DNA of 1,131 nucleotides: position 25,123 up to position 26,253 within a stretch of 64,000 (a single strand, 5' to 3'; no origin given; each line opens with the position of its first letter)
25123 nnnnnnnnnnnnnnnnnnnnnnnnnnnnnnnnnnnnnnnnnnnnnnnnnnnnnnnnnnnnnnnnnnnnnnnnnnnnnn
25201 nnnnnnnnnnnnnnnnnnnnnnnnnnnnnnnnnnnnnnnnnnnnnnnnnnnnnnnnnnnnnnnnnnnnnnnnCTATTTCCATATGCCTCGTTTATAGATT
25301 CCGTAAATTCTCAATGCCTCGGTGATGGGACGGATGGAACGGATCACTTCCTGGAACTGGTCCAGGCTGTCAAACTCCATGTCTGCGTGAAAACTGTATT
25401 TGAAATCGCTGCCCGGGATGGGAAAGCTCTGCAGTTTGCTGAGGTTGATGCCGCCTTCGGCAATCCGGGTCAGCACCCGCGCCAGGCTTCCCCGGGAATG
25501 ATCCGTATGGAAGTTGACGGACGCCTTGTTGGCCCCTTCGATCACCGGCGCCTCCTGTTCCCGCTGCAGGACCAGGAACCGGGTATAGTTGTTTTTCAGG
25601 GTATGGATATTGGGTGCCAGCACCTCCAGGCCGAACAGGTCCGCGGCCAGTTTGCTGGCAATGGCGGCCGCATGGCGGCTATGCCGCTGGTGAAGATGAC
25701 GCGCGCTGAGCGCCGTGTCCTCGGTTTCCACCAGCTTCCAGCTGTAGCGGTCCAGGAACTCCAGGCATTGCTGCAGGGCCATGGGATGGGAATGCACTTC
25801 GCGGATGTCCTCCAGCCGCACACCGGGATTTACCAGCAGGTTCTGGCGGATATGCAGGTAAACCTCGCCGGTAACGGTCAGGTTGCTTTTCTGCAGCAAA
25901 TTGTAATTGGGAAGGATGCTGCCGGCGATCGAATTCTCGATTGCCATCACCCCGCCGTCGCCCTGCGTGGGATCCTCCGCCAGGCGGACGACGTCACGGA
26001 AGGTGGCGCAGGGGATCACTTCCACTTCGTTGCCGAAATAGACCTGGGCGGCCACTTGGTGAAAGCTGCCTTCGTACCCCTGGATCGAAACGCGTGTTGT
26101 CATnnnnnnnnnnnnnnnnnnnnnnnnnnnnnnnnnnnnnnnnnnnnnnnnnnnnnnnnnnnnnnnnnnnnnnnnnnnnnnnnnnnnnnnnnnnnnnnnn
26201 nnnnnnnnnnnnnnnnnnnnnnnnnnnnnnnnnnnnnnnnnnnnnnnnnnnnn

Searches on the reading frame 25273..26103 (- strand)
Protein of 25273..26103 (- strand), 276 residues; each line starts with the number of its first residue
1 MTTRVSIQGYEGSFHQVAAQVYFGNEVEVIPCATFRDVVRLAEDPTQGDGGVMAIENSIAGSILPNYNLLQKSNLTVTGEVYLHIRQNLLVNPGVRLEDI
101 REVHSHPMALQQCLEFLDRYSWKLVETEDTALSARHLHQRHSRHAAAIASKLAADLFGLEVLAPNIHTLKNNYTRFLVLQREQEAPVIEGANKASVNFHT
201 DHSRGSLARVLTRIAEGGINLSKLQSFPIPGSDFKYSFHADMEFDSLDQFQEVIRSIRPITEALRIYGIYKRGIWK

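Call 7: search_protein_families(library=ncbifam, proteins=[window:25273-26103:-])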
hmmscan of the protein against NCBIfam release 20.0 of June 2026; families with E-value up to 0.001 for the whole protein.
window:25273-26103:- (276 aa): 4 families
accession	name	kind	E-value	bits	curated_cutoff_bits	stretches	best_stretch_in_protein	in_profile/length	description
NF008866.0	PRK11899.1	equivalog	1.2e-55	188.8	359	1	2-272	5-275/283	prephenate dehydratase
NF008865.0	PRK11898.1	equivalog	1.4e-54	185.1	219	1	4-271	3-277/284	prephenate dehydratase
NF007910.0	PRK10622.1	equivalog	4.3e-42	144.4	577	1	3-270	104-375/386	bifunctional chorismate mutase/prephenate dehydratase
TIGR01268.1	Phe4hydrox_tetr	equivalog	0.00031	19.6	704.8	1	189-261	12-84/436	phenylalanine 4-monooxygenase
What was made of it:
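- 25273..26103 (-): pheA (prephenate dehydratase), first gene of the regulated operon. It is followed by an aminotransferase, tyrA, DAHP synthase/chorismate mutase, aroB and aroA, down to 19753. NCBIfam hits (call 7).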

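Call 10: find_related_loci(query=window:25273-26103:-, collection=genome_contigs, flank=1500)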
Query window:25273-26103:- (276 aa) in genome_contigs; peptide patterns used: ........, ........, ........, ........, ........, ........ (x = any residue, [..] = any of these).
599 stretches matched a pattern (row limit reached: there are more); 536 encode a relative of the query (tblastn E <= 1e-3); the best 80 are kept; 80 distinct loci.
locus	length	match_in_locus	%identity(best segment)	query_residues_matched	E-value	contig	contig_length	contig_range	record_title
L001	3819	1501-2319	80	1-273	4e-157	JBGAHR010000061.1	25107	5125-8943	MAG: Chitinophagaceae bacterium isolate MAG_MBR_H125.058 MBRH125-58_opera_contig_4157, whole genome shotgun sequence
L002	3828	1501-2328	77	1-276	2e-157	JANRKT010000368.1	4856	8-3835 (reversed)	MAG: Chitinophagaceae bacterium isolate bins.154 k141_1265738, whole genome shotgun sequence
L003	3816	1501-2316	79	2-273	7e-154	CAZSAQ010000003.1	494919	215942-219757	MAG TPA_asm: uncultured Chitinophagaceae bacterium isolate binchicken_co322_73 genome assembly, contig: NODE_11_length_4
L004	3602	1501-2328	77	1-276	4e-155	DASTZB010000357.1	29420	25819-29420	MAG TPA_asm: Chitinophagaceae bacterium isolate SMAG_U2457 k141_1359242, whole genome shotgun sequence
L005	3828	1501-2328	78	1-276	7e-153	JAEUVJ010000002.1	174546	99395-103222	MAG: Chitinophagaceae bacterium isolate new MAG-378 k141_2905809, whole genome shotgun sequence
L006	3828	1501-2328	75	1-276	2e-152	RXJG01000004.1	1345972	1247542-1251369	MAG: Sphingobacteriales bacterium isolate AWTP1-9 sample_193_scaffold_16, whole genome shotgun sequence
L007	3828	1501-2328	76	1-276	2e-152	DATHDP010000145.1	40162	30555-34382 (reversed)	MAG TPA_asm: Chitinophagaceae bacterium isolate SMAG_U12397 k141_182502, whole genome shotgun sequence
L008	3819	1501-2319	76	4-276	2e-152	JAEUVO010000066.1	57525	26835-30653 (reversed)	MAG: Chitinophagaceae bacterium isolate new MAG-383 k141_2262660, whole genome shotgun sequence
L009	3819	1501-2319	77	4-276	8e-152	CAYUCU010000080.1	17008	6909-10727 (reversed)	MAG TPA_asm: uncultured Chitinophaga sp. isolate SRP150892_co2_494 genome assembly, contig: NODE_4763_length_17008_cov_5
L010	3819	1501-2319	78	1-273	9e-152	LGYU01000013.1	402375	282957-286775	Chitinophagaceae bacterium PMP191F 191F_contig_13, whole genome shotgun sequence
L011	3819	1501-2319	77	4-276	1e-151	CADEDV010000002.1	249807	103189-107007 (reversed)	MAG: uncultured Bacteroidetes bacterium isolate Bacteroidetes sp. RBC053 genome assembly, contig: MAG053_2, whole genome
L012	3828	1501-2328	76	1-276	1e-151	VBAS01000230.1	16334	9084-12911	MAG: Bacteroidetes bacterium isolate BD_3 14_0903_02_30cm_scaffold_2165, whole genome shotgun sequence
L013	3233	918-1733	77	5-276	6e-154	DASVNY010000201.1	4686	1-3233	MAG TPA_asm: Chitinophagaceae bacterium isolate SMAG_U3139 k141_200657, whole genome shotgun sequence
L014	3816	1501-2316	76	5-276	1e-151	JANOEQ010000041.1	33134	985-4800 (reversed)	MAG: Chitinophagaceae bacterium isolate SOY_65_metabat_221 SOY_65_k141_2680861, whole genome shotgun sequence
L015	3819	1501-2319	77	4-276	5e-151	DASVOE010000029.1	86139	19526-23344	MAG TPA_asm: Chitinophagaceae bacterium isolate SMAG_U3145 k141_841990, whole genome shotgun sequence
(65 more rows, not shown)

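Call 39: find_homologous_proteins(query=window:25273-26103:-, max_evalue=1e-20)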
Query window:25273-26103:- (276 aa): 8000 proteins with E <= 1e-20 among 8000 candidates; the best 120 are listed.
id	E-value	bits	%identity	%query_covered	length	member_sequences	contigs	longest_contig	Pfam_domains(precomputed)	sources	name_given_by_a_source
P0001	1.3e-180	616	100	100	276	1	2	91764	PF00800.24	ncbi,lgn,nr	ncbi:MAG TPA: prephenate dehydratase [Chitinophagaceae bacterium]|nr:prephenate dehydratase [Chitino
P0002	1.1e-149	515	83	100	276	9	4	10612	PF00800.24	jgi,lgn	jgi:prephenate dehydratase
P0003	2.0e-148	511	80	100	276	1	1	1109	PF00800.24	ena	-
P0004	1.1e-146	505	81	99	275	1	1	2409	PF00800.24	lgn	-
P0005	1.6e-146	504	81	97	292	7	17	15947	PF00800.24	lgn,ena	-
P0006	4.9e-146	503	80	99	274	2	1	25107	PF00800.24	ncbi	-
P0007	1.6e-145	501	80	99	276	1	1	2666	PF00800.24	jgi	jgi:prephenate dehydratase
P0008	2.6e-145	500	81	98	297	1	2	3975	PF00800.24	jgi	jgi:prephenate dehydratase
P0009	5.6e-145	499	79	99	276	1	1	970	PF00800.24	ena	-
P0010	7.9e-145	499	79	99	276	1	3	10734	PF00800.24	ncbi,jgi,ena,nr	ncbi:MAG TPA: prephenate dehydratase [Puia sp.]|jgi:prephenate dehydratase|nr:prephenate dehydratase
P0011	1.1e-144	498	79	100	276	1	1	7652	PF00800.24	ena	-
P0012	1.3e-144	498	78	99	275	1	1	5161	PF00800.24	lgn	-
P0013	1.5e-144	498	80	98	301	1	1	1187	PF00800.24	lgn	-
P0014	1.5e-144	498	77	100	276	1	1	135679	PF00800.24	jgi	jgi:prephenate dehydratase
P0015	1.8e-144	498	80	97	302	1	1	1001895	PF00800.24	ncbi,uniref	ncbi:prephenate dehydratase [Terrimonas alba]|uniref:prephenate dehydratase n=1 Tax=Terrimonas alba 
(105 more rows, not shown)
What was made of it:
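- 25273..26103 (-): A 100% identical protein is named prephenate dehydratase from a Chitinophagaceae bacterium MAG (call 39).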

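Call 46: search_protein_representatives(protein=window:25273-26103:-)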
Query: 276 residues. Proteins with E-value up to 0.001 (for the whole library): 12270; up to 1e-10: 6977; up to 1e-30: 1138. The best 150 are listed.
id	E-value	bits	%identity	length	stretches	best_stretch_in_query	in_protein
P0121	1.9e-117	407.5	65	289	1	1-273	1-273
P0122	3.7e-93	327.9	57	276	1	4-274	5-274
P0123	9.3e-88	310.2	37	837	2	3-273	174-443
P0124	1.1e-86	306.6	52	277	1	2-273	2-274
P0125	1.1e-83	296.8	52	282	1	4-273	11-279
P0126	3.2e-75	269.1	50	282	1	4-272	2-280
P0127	3.3e-74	265.7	49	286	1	2-273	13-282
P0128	5.0e-73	261.9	51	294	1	4-273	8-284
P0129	8.0e-73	261.2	46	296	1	3-274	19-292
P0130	4.5e-72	258.8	77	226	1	2-153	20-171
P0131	1.2e-71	257.3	47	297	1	2-273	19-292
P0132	9.2e-71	254.5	74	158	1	78-234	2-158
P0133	1.3e-70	254.0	49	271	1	4-272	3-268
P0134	4.6e-69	248.9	49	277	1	4-273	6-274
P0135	1.5e-68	247.2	46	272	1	4-273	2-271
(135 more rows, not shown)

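Call 47: list_cluster_members(proteins=[P0121, P0122, P0124, P0125, P0126, P0127, P0128, P0129, P0133, P0134])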
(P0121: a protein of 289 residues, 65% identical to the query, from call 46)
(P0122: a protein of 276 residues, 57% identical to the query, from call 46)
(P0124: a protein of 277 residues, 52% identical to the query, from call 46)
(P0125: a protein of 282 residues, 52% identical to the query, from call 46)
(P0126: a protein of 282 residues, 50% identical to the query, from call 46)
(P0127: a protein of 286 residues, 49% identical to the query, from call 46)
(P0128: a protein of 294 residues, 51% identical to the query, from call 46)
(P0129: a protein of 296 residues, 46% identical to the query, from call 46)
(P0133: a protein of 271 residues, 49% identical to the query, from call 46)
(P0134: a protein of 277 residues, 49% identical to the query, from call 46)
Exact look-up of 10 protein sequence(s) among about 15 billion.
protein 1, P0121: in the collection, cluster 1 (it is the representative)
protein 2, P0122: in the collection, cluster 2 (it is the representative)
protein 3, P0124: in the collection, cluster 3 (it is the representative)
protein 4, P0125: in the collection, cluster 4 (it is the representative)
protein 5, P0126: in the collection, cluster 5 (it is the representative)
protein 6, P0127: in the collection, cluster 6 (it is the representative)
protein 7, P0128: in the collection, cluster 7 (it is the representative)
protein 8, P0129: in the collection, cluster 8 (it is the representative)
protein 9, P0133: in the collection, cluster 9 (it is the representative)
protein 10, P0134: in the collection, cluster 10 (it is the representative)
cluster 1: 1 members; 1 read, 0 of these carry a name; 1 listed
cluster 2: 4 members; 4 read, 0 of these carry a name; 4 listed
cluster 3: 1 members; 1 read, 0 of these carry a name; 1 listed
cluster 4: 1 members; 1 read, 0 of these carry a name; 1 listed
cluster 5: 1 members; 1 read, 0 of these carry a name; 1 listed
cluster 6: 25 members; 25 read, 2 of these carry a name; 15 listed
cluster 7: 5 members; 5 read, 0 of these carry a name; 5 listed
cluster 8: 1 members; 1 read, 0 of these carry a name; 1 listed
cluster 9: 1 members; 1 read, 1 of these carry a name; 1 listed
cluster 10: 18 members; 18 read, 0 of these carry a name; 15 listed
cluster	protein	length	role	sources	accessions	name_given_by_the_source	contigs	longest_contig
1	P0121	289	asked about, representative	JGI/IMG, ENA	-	-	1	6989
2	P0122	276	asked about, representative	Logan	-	-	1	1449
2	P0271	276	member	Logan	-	-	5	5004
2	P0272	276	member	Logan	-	-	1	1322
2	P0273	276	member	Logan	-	-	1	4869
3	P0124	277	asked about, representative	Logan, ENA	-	-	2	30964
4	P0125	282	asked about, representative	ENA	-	-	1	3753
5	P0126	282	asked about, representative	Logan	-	-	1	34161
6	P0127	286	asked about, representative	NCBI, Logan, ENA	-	-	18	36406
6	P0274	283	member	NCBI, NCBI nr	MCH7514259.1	MAG: prephenate dehydratase [Bacteroidetes bacterium] | prephenate dehydratase [Bacteroidota bacterium]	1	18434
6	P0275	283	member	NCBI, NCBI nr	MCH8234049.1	MAG: prephenate dehydratase [Bacteroidetes bacterium] | prephenate dehydratase [Bacteroidota bacterium]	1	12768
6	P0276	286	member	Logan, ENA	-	-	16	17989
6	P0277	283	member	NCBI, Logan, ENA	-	-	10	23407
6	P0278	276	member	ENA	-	-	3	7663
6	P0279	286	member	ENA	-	-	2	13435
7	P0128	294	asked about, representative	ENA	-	-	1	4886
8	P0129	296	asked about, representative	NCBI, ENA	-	-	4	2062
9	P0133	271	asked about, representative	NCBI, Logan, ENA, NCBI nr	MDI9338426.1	MAG: prephenate dehydratase [Alphaproteobacteria bacterium] | prephenate dehydratase [Alphaproteobacteria bacterium]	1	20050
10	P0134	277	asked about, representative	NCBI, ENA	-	-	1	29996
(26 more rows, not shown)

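Call 48: find_encoding_contigs(protein=P0124, flank=1500, max_places=2)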
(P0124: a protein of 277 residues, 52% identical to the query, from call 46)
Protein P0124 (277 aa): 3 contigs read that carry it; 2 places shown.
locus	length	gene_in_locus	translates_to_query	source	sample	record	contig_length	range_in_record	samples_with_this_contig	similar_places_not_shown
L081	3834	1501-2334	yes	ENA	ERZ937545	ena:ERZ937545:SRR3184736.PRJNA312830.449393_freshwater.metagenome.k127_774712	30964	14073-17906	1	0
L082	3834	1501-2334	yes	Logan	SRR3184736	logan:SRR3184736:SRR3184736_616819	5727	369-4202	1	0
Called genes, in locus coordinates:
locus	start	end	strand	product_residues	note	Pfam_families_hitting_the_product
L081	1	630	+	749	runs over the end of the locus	PF00912:Transgly, PF28500:PBP_middle, PF00905:Transpeptidase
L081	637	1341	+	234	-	PF01144:CoA_trans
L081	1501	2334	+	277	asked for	PF00800:PDT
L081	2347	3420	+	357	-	PF00793:DAHP_synth_1, PF01817:CM_2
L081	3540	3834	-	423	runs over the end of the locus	PF14356:DUF4403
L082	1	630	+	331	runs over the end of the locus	?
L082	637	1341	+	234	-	PF01144:CoA_trans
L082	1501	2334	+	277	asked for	PF00800:PDT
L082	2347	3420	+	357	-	PF00793:DAHP_synth_1, PF01817:CM_2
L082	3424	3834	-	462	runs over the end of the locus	PF14356:DUF4403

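Call 50: find_encoding_contigs(protein=P0121, flank=1500, max_places=1)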
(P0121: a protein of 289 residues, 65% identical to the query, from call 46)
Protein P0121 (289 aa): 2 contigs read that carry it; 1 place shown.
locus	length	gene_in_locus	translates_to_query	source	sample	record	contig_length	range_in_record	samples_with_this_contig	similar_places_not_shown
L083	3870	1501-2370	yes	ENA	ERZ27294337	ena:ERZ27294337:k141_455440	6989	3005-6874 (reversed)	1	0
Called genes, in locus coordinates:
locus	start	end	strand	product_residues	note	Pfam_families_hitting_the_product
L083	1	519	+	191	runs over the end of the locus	PF04264:YceI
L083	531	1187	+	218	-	PF01810:LysE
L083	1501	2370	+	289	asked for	PF00800:PDT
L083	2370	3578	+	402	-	PF00155:Aminotran_1_2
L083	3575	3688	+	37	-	-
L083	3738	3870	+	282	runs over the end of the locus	PF02826:2-Hacid_dh_C (weak), PF03446:NAD_binding_2 (faint), PF03807:F420_oxidored, PF07991:KARI_N, PF02153:PDH_N, PF20463:PDH_C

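Call 51: find_encoding_contigs(protein=P0126, flank=1500, max_places=1)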
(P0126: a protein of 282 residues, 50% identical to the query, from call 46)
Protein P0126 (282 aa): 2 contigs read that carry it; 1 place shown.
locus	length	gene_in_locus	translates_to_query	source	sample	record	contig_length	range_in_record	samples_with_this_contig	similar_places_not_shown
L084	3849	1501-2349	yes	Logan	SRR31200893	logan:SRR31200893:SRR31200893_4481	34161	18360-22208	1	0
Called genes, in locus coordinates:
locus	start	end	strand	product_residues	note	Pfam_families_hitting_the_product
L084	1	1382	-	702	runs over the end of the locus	PF01653:DNA_ligase_aden, PF03120:OB_DNA_ligase, PF14520:HHH_5 (faint), PF12826:HHH_2, PF00533:BRCT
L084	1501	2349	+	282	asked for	PF00800:PDT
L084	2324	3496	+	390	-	PF00155:Aminotran_1_2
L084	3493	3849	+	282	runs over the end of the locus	PF03807:F420_oxidored (weak), PF07991:KARI_N (weak), PF02153:PDH_N, PF20463:PDH_C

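Call 52: find_encoding_contigs(protein=P0127, flank=1500, max_places=1)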
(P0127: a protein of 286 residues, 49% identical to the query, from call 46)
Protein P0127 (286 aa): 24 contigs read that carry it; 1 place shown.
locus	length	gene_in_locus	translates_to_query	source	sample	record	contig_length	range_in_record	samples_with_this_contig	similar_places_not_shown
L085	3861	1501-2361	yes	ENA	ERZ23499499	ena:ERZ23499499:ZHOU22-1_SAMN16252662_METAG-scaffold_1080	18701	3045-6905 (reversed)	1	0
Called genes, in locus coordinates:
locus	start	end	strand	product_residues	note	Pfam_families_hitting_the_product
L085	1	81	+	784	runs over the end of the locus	PF00575:S1 (weak), PF13509:S1_2 (faint), PF21710:Spt6_S1 (faint), PF00575:S1, PF23459:S1_RRP5 (weak)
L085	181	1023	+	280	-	PF02153:PDH_N, PF20463:PDH_C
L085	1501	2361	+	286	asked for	PF00800:PDT, PF01842:ACT (faint)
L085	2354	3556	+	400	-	PF00155:Aminotran_1_2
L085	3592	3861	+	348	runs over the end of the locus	PF00793:DAHP_synth_1, PF01817:CM_2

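Call 54: find_encoding_contigs(protein=P0134, flank=1500, max_places=1)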
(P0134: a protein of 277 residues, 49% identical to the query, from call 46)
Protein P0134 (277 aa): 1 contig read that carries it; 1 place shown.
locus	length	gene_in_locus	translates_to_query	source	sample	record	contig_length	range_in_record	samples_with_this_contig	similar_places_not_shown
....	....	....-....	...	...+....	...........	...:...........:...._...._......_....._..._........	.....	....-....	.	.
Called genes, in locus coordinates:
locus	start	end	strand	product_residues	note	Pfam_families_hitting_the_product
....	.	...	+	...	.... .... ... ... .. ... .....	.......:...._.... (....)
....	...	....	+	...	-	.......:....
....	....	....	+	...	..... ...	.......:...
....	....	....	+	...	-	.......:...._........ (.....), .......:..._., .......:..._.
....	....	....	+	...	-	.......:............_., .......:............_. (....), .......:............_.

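Call 55: find_encoding_contigs(protein=P0128, flank=1500, max_places=1)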
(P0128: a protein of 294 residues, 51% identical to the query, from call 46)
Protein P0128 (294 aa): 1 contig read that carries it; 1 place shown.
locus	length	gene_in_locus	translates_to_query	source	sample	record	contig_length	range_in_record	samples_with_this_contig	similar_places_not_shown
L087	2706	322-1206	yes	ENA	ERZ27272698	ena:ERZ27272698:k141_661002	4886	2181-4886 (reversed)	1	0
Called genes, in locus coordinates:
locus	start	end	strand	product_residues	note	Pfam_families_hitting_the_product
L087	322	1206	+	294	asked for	PF00800:PDT, PF01842:ACT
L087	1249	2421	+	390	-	PF00155:Aminotran_1_2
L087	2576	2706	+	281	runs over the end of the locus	PF03446:NAD_binding_2 (weak), PF03807:F420_oxidored (weak), PF02153:PDH_N, PF20463:PDH_C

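Call 56: find_encoding_contigs(protein=P0129, flank=1500, max_places=1)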
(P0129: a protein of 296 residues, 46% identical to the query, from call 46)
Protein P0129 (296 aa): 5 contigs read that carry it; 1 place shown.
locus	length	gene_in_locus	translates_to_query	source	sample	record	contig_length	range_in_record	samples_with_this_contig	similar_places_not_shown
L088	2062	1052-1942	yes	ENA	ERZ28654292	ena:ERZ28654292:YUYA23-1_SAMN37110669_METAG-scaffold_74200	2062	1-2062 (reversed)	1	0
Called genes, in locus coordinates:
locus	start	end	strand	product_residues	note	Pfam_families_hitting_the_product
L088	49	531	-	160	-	PF06127:Mpo1-like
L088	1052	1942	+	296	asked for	PF00800:PDT, PF01842:ACT (weak)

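Call 57: find_encoding_contigs(protein=P0135, flank=1500, max_places=1)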
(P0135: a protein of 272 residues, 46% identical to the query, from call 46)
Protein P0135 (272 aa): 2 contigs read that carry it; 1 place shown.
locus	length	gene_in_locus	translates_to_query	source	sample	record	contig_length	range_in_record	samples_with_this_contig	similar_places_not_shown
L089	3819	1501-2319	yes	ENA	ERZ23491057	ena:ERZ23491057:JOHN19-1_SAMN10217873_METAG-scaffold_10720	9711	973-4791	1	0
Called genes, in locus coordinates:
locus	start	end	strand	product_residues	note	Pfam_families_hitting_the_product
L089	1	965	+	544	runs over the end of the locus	PF16656:Pur_ac_phosph_N, PF00149:Metallophos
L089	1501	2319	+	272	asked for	PF00800:PDT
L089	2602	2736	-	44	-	-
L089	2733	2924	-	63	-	-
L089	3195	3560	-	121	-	-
